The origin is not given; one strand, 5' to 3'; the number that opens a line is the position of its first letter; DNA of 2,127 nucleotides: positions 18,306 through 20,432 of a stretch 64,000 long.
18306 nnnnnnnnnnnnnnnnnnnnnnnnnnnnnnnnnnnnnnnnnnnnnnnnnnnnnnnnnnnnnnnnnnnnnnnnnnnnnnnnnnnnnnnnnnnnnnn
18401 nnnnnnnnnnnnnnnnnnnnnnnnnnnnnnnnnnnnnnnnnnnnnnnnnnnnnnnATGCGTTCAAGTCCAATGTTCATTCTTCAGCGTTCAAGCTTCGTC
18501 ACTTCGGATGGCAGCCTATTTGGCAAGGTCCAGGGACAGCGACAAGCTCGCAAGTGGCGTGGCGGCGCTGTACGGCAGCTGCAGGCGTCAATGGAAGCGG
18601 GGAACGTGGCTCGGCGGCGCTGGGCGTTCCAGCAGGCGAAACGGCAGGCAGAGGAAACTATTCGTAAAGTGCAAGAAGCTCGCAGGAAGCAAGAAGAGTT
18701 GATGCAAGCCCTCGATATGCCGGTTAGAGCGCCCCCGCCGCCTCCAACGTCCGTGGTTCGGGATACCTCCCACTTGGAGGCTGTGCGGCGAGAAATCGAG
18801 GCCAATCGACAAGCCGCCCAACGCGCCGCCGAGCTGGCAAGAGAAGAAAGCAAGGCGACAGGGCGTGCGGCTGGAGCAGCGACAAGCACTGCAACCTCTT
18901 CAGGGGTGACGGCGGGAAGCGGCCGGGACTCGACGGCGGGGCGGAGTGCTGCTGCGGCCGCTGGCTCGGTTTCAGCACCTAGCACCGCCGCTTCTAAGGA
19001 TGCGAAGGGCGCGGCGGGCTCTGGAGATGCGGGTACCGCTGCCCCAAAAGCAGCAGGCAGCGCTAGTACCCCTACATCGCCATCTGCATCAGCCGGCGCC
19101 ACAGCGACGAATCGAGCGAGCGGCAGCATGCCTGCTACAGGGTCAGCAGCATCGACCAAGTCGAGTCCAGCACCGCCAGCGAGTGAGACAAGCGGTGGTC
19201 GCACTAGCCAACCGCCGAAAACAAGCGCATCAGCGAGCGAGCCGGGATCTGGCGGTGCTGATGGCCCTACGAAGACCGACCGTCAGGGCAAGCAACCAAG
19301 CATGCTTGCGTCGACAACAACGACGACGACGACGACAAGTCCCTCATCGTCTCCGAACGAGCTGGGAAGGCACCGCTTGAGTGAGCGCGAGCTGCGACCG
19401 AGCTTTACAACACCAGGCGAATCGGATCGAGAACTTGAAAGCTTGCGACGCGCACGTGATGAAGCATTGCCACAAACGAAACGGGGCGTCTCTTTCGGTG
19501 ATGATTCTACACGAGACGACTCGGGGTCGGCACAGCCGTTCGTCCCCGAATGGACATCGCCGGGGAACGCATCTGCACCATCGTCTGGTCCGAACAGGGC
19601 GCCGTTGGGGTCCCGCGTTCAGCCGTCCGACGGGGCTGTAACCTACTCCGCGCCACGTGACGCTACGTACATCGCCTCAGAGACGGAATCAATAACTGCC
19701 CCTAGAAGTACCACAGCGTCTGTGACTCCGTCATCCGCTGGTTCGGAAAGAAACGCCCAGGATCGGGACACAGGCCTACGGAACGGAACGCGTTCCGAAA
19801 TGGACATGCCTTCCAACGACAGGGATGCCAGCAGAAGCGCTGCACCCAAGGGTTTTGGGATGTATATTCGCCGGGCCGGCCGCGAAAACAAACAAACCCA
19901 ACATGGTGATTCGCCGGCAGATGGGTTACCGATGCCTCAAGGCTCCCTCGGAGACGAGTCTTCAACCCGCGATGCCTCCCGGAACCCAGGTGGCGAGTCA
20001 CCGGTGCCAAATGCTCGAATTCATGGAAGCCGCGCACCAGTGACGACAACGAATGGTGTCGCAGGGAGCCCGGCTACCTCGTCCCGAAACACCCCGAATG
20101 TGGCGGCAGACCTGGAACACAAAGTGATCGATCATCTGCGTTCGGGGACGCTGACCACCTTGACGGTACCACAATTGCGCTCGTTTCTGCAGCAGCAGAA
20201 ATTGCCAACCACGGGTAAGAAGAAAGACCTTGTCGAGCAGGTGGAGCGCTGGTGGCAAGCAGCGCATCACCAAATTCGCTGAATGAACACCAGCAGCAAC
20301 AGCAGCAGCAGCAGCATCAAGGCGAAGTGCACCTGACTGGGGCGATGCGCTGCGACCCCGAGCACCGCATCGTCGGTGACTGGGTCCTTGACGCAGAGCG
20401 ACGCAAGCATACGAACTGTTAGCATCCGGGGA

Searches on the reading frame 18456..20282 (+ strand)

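Call 4: search_protein_families(library=pfam, proteins=[window:18456-20282:+])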
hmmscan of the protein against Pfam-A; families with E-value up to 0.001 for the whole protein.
window:18456-20282:+ (608 aa): 2 families
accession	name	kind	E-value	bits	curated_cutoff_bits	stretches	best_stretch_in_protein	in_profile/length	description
PF02037.33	SAP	-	2.6e-08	33.7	23.9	1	566-598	2-34/37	SAP domain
PF12949.13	HeH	-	0.00052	20.1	28.9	0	566-597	1-34/35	HeH/LEM domain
